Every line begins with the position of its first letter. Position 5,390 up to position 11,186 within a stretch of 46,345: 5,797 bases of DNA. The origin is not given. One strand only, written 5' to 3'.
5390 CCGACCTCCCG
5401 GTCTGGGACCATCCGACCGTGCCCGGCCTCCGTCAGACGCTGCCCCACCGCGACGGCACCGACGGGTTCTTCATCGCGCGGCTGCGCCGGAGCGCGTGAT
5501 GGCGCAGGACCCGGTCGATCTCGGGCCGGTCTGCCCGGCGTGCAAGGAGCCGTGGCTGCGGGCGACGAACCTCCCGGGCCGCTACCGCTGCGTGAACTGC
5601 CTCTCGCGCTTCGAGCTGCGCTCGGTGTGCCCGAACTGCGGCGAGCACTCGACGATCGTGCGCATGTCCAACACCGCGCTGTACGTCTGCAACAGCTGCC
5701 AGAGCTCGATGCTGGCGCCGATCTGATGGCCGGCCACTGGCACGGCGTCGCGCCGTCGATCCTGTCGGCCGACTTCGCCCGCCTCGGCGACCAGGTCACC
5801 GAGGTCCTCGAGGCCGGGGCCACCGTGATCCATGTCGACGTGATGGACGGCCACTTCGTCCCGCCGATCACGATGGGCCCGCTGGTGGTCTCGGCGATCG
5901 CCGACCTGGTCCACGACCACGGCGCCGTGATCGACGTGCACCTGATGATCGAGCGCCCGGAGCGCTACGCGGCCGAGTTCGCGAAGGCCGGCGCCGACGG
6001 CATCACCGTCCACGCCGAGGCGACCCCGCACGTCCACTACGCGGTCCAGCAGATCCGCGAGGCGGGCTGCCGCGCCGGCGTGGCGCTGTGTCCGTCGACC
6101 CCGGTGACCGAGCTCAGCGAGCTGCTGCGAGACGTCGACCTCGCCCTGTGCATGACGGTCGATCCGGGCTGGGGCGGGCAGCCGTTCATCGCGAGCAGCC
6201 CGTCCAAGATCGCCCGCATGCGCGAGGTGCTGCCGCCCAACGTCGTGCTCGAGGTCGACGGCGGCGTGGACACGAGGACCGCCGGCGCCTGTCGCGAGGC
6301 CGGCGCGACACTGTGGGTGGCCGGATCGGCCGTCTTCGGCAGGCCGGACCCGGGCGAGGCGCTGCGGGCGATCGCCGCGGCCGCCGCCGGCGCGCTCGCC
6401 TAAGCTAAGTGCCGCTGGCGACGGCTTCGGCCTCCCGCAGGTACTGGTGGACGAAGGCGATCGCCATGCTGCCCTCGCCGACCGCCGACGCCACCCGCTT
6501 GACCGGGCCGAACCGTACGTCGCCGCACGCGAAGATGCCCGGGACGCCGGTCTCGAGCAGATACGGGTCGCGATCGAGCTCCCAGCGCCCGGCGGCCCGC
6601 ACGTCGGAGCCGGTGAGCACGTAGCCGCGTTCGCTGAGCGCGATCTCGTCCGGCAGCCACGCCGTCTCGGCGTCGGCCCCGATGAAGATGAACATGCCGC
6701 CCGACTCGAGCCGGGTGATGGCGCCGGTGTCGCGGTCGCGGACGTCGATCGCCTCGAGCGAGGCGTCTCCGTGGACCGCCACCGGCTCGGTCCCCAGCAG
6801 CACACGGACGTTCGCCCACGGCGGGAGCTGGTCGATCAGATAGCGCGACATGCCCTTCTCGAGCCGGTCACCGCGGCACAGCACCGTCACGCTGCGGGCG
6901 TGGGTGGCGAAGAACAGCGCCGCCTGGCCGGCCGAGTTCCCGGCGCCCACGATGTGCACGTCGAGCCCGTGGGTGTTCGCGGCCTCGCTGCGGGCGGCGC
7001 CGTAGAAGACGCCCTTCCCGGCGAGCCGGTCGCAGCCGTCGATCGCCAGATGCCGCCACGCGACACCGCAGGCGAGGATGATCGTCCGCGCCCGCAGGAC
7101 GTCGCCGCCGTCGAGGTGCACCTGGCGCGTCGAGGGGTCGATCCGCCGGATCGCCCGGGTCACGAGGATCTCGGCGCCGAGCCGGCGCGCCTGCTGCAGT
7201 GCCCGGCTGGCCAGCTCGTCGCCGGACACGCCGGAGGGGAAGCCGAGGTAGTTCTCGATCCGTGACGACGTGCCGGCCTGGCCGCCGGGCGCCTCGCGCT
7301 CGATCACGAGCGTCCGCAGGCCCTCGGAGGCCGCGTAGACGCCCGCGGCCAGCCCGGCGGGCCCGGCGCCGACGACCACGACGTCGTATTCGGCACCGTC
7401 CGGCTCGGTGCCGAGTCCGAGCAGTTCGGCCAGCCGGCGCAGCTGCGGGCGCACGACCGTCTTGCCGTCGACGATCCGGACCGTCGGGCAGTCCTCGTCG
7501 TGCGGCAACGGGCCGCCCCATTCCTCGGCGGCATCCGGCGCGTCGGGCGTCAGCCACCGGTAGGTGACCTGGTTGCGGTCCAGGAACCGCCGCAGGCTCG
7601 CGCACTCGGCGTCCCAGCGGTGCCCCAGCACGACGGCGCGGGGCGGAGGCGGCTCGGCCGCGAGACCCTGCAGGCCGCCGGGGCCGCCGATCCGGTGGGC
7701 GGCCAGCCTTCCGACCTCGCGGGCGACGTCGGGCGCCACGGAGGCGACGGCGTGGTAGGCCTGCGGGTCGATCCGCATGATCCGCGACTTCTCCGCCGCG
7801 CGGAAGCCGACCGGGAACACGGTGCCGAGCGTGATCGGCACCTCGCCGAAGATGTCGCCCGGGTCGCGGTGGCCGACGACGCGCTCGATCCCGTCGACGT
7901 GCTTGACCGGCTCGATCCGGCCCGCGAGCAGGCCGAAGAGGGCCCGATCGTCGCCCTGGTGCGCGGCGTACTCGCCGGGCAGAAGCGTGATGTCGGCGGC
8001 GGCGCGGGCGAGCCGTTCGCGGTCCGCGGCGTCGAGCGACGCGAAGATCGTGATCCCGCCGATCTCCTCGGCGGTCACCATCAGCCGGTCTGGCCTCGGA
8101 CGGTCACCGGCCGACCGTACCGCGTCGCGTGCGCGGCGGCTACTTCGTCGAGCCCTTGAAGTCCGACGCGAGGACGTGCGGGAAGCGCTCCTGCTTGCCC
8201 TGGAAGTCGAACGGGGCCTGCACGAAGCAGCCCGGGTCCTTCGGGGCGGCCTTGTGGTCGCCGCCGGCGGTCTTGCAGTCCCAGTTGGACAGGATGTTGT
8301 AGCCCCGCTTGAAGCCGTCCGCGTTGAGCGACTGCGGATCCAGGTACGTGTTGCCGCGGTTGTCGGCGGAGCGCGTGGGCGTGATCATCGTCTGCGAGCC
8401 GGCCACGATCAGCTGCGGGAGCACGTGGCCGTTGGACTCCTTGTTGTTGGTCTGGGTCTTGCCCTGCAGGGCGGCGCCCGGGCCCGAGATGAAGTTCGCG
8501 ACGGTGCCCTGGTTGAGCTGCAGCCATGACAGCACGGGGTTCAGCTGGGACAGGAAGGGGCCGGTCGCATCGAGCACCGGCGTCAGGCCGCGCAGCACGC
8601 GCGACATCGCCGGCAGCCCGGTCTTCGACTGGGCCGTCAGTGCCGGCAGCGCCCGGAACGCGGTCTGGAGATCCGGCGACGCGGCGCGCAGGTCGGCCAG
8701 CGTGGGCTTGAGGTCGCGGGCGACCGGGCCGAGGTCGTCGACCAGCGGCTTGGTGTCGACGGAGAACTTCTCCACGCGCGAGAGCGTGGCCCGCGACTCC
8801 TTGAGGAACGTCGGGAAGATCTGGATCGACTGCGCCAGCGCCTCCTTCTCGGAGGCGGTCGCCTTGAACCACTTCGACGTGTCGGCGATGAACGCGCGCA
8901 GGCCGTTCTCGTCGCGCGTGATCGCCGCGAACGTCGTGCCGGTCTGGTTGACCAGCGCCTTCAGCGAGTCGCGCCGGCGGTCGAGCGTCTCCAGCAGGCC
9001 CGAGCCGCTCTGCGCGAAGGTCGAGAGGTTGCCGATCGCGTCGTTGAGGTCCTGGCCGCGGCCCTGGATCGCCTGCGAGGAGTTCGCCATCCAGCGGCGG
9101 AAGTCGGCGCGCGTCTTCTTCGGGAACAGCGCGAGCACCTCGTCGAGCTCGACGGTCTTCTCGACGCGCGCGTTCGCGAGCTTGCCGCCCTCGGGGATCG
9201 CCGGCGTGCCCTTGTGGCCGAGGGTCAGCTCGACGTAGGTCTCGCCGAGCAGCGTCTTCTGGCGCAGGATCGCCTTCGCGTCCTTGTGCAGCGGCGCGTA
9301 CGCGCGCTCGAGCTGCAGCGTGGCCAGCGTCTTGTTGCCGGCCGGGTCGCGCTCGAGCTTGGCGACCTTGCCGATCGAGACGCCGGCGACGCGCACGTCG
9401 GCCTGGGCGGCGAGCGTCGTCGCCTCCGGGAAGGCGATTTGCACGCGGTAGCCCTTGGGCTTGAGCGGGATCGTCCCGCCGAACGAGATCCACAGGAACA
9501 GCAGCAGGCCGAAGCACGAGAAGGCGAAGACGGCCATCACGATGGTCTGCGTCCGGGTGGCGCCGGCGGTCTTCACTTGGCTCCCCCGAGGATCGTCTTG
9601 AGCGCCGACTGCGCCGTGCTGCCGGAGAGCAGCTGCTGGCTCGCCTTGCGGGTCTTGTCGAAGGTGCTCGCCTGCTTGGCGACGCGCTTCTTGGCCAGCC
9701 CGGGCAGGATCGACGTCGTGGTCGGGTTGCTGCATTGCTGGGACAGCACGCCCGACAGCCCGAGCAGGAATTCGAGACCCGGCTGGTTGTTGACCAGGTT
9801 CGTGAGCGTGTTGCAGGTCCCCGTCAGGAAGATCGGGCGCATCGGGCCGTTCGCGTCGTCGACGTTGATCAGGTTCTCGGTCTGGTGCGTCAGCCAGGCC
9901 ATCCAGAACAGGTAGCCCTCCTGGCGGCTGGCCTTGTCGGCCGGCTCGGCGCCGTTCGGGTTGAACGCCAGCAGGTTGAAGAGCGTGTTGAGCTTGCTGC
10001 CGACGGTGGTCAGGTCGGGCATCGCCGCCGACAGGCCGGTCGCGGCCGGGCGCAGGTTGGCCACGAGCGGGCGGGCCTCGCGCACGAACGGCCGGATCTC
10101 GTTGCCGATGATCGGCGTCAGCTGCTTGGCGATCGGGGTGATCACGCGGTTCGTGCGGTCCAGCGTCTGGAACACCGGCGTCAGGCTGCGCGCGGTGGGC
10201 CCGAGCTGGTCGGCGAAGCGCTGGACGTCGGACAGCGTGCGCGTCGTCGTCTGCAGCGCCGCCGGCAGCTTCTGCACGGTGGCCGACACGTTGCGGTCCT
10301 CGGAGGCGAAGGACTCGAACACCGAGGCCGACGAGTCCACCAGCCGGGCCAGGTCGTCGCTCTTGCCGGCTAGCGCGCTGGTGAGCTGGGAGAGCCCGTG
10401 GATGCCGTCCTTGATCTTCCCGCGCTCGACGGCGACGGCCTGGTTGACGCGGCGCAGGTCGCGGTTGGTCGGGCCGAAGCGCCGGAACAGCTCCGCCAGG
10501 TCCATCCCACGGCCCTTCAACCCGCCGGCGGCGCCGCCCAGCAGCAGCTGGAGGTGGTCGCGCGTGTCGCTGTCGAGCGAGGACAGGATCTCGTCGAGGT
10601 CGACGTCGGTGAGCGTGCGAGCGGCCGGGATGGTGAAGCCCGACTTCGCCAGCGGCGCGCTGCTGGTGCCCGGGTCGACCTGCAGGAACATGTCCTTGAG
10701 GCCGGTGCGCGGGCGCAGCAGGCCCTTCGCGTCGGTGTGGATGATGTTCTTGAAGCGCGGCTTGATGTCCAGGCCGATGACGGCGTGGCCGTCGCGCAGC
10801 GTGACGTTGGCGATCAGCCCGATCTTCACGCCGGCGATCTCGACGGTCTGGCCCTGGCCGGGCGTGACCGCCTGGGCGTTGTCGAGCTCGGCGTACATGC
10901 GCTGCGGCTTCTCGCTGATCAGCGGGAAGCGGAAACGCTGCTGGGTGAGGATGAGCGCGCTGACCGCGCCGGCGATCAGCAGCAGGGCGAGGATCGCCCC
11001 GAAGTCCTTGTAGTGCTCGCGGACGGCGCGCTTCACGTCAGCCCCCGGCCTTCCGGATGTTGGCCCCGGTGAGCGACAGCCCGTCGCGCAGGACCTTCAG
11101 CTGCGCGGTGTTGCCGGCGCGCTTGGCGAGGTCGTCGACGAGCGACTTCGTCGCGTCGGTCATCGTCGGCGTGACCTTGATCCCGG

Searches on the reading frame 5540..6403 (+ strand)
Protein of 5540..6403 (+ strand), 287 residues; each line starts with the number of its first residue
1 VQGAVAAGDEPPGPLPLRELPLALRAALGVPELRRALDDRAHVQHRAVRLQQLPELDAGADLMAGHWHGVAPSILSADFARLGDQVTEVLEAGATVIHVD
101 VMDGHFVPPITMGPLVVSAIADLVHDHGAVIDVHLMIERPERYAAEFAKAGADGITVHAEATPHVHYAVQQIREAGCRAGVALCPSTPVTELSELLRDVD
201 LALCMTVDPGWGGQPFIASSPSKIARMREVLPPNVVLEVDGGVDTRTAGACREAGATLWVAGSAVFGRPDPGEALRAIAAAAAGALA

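Call 28: search_protein_families(library=pfam, proteins=[window:5540-6403:+], max_evalue=0.00001)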
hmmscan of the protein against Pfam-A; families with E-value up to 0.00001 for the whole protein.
window:5540-6403:+ (287 aa): 1 family
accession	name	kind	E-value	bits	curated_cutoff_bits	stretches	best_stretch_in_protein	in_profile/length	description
PF00834.25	Ribul_P_3_epim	-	1.8e-67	227.1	21.1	1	70-266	2-198/198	Ribulose-phosphate 3 epimerase family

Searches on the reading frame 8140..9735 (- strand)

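Call 28: search_protein_families(library=pfam, proteins=[window:8140-9735:-], max_evalue=0.00001)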
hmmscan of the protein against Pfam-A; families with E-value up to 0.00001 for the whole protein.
window:8140-9735:- (531 aa): 1 family
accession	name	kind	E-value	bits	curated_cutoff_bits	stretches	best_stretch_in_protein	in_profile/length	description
PF02470.25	MlaD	-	9.1e-17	61.5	25.1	1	94-171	1-79/81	MlaD protein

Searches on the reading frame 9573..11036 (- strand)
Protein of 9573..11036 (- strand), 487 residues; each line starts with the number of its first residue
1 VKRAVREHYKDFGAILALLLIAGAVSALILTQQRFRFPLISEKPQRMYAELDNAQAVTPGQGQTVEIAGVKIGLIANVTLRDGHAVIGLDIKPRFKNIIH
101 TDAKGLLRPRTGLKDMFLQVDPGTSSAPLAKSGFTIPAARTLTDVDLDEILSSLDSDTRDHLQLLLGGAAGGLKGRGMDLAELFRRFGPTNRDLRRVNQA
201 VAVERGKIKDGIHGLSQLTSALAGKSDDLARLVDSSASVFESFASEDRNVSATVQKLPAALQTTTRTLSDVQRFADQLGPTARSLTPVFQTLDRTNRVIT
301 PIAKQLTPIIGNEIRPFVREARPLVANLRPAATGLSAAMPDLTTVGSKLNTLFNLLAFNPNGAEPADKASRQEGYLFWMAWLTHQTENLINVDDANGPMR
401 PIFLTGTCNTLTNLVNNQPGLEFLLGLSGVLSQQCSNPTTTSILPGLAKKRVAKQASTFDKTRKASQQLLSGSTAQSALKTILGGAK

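Call 28: search_protein_families(library=pfam, proteins=[window:9573-11036:-], max_evalue=0.00001)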
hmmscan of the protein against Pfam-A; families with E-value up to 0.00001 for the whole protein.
window:9573-11036:- (487 aa): 2 families
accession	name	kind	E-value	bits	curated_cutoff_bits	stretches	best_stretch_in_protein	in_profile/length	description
PF02470.25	MlaD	-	9.8e-08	32.6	25.1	1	44-123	2-81/81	MlaD protein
PF11887.13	Mce4_CUP1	-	2.2e-06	27.9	32.6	0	215-348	45-174/222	Cholesterol uptake porter CUP1 of Mce4, putative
